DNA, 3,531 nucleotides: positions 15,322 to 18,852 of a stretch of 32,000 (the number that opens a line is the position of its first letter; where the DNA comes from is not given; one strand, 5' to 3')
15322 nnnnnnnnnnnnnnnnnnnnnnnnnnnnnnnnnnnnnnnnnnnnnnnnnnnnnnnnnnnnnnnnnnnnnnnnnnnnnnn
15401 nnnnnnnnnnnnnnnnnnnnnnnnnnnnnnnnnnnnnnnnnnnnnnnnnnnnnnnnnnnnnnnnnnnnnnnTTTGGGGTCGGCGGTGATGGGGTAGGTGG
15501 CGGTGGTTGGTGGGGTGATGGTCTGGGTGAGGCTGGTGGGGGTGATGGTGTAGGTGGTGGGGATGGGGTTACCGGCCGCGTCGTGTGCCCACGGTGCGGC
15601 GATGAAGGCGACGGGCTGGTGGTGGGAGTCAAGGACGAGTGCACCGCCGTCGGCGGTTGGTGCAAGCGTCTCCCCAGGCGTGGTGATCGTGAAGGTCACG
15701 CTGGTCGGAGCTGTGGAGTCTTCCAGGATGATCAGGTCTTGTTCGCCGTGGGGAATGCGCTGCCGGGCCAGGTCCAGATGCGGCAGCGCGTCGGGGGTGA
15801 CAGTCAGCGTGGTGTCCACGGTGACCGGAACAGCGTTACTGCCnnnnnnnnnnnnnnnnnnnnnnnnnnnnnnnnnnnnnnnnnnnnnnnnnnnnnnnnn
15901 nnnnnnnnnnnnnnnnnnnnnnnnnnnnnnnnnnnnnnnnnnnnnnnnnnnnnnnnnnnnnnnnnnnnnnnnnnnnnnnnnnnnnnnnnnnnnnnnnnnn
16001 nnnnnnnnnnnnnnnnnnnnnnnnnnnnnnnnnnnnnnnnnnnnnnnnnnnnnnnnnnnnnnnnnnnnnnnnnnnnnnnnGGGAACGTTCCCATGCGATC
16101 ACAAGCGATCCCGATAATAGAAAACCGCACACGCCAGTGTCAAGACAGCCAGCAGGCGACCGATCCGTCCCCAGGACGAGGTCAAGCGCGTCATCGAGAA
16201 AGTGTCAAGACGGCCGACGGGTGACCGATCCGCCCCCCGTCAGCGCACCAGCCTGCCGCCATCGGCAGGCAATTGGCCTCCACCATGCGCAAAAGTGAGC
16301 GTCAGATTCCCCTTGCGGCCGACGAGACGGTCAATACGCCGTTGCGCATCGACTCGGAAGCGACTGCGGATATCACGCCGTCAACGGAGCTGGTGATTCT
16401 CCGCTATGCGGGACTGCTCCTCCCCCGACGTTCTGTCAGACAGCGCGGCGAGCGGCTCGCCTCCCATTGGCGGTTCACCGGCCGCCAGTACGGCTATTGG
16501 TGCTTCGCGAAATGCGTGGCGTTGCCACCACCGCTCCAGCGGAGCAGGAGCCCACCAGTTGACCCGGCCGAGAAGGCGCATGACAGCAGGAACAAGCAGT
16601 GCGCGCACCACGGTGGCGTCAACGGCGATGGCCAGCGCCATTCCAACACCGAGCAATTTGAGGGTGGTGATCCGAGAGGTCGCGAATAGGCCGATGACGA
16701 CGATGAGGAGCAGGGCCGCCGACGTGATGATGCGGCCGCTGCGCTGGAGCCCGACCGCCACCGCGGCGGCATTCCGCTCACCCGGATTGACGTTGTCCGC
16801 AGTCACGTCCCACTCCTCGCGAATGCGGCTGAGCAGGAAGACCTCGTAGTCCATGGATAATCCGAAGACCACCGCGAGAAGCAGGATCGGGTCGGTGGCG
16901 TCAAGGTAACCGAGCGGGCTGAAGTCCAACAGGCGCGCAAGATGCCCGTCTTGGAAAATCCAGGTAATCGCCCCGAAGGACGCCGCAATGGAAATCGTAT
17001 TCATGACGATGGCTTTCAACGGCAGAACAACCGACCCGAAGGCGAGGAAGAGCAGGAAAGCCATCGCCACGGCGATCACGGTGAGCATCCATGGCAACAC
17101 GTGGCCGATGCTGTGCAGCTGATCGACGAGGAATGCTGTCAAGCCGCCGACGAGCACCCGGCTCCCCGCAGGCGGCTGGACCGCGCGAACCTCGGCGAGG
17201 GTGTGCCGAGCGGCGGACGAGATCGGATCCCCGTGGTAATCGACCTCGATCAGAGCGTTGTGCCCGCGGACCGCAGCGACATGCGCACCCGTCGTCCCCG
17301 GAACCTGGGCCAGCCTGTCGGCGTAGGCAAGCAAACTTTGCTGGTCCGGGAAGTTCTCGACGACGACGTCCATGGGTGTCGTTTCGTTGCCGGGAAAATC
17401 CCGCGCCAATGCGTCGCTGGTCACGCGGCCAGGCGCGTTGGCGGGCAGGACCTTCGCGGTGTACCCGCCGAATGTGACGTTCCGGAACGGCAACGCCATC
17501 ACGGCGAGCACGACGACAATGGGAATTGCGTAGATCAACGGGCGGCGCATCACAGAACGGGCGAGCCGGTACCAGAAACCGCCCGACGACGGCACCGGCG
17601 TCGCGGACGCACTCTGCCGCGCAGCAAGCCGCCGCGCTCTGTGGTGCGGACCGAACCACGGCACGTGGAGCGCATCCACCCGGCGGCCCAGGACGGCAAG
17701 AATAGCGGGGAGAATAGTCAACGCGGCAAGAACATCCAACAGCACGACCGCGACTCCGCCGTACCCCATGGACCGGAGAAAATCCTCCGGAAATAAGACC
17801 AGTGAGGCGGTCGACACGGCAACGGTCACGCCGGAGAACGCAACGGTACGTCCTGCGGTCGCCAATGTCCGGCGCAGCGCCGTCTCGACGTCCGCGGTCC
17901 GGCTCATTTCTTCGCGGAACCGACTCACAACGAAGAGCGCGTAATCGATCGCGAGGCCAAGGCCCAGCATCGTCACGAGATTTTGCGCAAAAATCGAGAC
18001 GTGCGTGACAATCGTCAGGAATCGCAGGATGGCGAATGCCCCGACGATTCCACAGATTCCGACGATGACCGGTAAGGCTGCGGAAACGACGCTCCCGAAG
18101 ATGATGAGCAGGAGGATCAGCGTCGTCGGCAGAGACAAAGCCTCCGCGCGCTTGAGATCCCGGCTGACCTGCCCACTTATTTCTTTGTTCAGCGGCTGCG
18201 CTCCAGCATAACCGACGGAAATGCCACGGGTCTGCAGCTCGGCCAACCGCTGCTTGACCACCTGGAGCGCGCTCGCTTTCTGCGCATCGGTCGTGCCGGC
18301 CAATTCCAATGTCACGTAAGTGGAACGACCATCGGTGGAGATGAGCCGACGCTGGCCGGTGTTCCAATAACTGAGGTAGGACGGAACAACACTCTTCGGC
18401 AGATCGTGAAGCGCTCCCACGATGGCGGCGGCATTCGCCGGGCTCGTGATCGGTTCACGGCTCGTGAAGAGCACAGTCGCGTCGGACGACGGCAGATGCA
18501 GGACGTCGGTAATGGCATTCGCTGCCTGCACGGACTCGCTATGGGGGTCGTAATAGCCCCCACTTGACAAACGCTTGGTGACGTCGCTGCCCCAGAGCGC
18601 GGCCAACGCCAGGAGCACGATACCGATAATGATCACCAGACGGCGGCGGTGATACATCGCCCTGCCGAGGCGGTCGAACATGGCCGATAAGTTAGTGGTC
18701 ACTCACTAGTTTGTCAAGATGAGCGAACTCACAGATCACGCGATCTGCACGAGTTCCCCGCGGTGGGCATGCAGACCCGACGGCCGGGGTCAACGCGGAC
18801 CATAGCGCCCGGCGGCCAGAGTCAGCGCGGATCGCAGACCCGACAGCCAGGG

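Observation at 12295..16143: Low-GC island between dxr and the MMPL gene: one promoter, a secreted-type protein, and three tandem diverging copies of a two-module small membrane-protein cassette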

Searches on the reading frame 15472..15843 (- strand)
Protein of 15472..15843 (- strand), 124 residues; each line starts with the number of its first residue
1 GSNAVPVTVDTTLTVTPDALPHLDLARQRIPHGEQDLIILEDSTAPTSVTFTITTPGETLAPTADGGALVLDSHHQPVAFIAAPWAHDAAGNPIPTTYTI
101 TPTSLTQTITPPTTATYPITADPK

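Call 56: search_protein_representatives(alignment_id=A2)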
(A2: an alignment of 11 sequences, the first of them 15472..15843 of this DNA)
Query: 11 sequences, 133 profile positions. Proteins with E-value up to 0.001 (for the whole library): 7293; up to 1e-10: 4452; up to 1e-30: 262. The best 150 are listed.
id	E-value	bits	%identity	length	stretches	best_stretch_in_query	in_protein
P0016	1.2e-44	167.8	-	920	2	10-133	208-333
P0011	8.3e-43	161.8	-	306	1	2-133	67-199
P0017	4.4e-40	153.0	-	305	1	2-133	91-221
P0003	5.7e-40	152.7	-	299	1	7-133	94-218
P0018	5.9e-40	152.6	-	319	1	2-133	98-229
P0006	7.4e-40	152.3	-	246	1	8-133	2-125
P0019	5.2e-39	149.6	-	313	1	2-133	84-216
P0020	9.1e-39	148.8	-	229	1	2-133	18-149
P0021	3.2e-38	147.0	-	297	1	2-133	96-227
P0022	3.2e-38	147.0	-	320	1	2-133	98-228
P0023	7.1e-38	145.9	-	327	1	2-133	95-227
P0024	1.7e-37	144.7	-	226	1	2-133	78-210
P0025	3.3e-37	143.7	-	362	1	2-133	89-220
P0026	3.3e-37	143.7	-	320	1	2-133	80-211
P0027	5.7e-37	142.9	-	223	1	2-133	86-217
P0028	9.0e-37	142.3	-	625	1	2-133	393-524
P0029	1.2e-36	141.9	-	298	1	2-133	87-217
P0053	1.3e-35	138.6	-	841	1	4-133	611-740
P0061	4.3e-35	136.9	-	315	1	3-133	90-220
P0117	2.1e-33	131.4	-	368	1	2-133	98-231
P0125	4.1e-33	130.5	-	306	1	2-133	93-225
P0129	5.4e-33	130.1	-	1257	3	18-133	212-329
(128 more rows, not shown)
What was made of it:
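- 15421..16004 (-): Constant part of Acel_1529: a beta-rich N-domain (core 15472-15843) ending in YPITADP. It includes the junction homology block (15421-15508) that encodes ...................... Call 56: the N-domain profile hits 7293 clusters.
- On Polymorphic toxin / immunity system: 7293 clusters share the N-domain (call 56).
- An N-domain profile finds 7293 clusters (4452 at E<=1e-10), typically about 300 aa with the domain at about 95-225 (call 56). The key gene belongs to a cellular exported-protein family (call 56).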

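Call 59: search_protein_families(library=ncbifam, proteins=[P0016, P0129, P0028, P0053, P0025, P0117, P0061, P0022], max_evalue=0.01)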
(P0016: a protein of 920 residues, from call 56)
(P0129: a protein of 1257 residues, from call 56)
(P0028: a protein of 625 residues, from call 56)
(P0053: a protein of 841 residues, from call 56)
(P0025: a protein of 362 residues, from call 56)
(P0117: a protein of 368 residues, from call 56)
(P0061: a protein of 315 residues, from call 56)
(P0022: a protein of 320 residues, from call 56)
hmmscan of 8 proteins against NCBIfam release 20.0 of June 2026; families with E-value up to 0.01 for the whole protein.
P0016 (920 aa): 0 families

P0129 (1257 aa): 1 family
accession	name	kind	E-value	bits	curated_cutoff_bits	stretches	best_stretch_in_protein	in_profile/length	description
NF047446.1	barrel_OmpL47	domain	0.0046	17.4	40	0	719-743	41-66/68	OmpL47-type beta-barrel domain-containing protein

P0028 (625 aa): 0 families

P0053 (841 aa): 0 families

P0025 (362 aa): 1 family
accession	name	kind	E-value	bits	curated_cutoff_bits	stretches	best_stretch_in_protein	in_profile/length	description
NF038083.1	CU044_5270_fam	subfamily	0.0027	17.6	100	1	12-154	37-185/284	CU044_5270 family protein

P0117 (368 aa): 0 families

P0061 (315 aa): 0 families

P0022 (320 aa): 0 families

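Call 61: search_protein_families(library=pfam, alignment_id=A3, max_evalue=0.001)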
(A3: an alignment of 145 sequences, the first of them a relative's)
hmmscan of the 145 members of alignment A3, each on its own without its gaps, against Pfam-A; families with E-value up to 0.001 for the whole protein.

A. member 1, P0016 (920 aa): 0 families

B. families by the number of members that match (of 145 scanned): 4 families
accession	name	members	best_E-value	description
PF10783.14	DUF2599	41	1.3e-23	Protein of unknown function (DUF2599)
PF14076.12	DUF4258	2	0.00031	Domain of unknown function (DUF4258)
PF12671.13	Amidase_6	1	5.2e-20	Putative amidase domain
PF19077.6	Big_13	1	5.4e-06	Bacterial Ig-like domain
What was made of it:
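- Closest known: DUF2599. Same: DUF2599 is simply another C-terminal module of the family; 41 of 145 relatives carry it (call 61).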

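Call 65: find_encoding_contigs(protein=P0029, flank=4000, max_places=2)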
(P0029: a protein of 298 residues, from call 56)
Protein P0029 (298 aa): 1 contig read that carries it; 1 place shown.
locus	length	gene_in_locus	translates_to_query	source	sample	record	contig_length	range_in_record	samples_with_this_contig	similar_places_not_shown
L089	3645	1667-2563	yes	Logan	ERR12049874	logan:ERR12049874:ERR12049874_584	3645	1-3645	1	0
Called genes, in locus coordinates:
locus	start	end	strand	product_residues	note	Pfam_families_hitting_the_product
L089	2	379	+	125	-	?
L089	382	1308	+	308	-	PF00528:BPD_transp_1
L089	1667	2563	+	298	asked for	-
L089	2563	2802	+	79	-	PF10049:DUF2283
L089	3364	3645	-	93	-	?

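Call 66: find_encoding_contigs(protein=P0061, flank=4000, max_places=2)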
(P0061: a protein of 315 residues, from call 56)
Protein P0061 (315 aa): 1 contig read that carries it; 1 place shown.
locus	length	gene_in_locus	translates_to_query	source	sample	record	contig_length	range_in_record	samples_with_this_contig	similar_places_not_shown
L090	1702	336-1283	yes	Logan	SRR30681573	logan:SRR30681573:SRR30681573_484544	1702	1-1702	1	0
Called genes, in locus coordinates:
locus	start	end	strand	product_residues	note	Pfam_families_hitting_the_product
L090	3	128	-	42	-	?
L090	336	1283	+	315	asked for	-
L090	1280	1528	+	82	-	-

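Call 94: search_protein_families(library=pfam, proteins=[P0029, P0125, L089:2563-2799:+, P0129], max_evalue=0.1)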
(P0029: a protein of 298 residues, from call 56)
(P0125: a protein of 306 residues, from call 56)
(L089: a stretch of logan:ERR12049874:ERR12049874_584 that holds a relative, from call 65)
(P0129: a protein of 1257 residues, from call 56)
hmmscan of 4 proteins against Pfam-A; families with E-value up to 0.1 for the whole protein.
P0029 (298 aa): 1 family
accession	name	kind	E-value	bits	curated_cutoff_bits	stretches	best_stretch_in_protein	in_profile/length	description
PF14076.12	DUF4258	-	0.00037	21.2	25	1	229-286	1-69/71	Domain of unknown function (DUF4258)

P0125 (306 aa): 1 family
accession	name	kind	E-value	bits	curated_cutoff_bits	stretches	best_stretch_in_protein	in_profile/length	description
PF14076.12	DUF4258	-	0.00031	21.4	25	1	237-296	1-71/71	Domain of unknown function (DUF4258)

L089:2563-2799:+ (79 aa): 2 families
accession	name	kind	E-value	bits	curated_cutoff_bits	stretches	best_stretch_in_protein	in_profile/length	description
PF10049.14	DUF2283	-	1e-13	51.6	23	1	3-60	2-49/49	Protein of unknown function (DUF2283)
PF17758.7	Prot_ATP_ID_OB_N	-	0.048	13.8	23.4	1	1-26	24-49/62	Proteasomal ATPase OB N-terminal domain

P0129 (1257 aa): 2 families
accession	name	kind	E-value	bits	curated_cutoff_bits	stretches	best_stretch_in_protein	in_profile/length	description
PF12671.13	Amidase_6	-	5.2e-20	72.6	23.2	1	1077-1227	1-150/163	Putative amidase domain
PF19077.6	Big_13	-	5.4e-06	27.3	27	1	712-745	65-100/102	Bacterial Ig-like domain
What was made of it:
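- On Polymorphic toxin / immunity system: DUF4258-like C-termini occur in 2 of 145 members at 21 bits against a cut-off of 25, with a solid DUF2283 gene downstream of one (calls 61, 65, 94).
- One of them is followed by an overlapping DUF2283 gene scoring 51.6 bits (calls 61, 65, 94). The DUF4258 hits are below Pfam's cut-off (21 vs 25 bits, call 94). It does not explain the DUF4258-like/DUF2283 pair in the same architecture (calls 65, 94).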

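Call 96: find_encoding_contigs(protein=P0019, flank=3000, max_places=4)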
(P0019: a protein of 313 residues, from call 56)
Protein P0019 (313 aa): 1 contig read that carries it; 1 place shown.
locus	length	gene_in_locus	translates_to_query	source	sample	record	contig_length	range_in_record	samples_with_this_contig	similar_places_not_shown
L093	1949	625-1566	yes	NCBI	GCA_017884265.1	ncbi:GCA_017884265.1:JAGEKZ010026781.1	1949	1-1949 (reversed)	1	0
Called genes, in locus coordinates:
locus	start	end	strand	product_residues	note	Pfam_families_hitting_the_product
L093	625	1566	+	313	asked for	PF10783:DUF2599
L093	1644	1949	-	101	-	?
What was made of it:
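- A DUF2599-type family member has no co-directional downstream gene (call 96). The DUF2599-type member has no partner gene (call 96).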

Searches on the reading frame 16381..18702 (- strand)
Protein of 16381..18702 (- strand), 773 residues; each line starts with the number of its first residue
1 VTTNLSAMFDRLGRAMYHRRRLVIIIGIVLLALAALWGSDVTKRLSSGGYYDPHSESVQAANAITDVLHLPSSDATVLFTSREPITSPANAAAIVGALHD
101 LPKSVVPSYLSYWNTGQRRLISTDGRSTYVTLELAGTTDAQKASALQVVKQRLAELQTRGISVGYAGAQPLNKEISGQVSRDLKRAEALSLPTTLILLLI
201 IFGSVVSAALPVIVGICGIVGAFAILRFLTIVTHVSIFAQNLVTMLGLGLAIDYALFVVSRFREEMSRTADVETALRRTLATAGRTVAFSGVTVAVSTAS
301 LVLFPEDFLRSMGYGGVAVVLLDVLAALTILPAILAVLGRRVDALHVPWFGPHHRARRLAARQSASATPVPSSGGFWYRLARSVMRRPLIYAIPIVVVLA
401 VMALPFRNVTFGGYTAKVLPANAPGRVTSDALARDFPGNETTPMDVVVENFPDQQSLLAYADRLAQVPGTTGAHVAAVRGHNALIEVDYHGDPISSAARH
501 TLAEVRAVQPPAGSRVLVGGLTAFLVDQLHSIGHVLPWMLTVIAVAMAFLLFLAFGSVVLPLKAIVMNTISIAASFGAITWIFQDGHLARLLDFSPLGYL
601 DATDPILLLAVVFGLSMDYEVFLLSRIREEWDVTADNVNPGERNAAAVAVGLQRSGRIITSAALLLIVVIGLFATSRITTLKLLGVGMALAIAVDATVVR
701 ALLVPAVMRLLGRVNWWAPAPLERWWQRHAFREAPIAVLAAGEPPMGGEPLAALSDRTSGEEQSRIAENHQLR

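Call 3: search_protein_families(library=pfam, proteins=[window:16381-18702:-], max_evalue=0.1)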
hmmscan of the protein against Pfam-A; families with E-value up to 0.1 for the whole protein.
window:16381-18702:- (773 aa): 1 family
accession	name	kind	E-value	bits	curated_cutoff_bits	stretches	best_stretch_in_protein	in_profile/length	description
PF03176.21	MMPL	-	6.5e-76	255.9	20.5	2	54-389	6-331/333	MMPL family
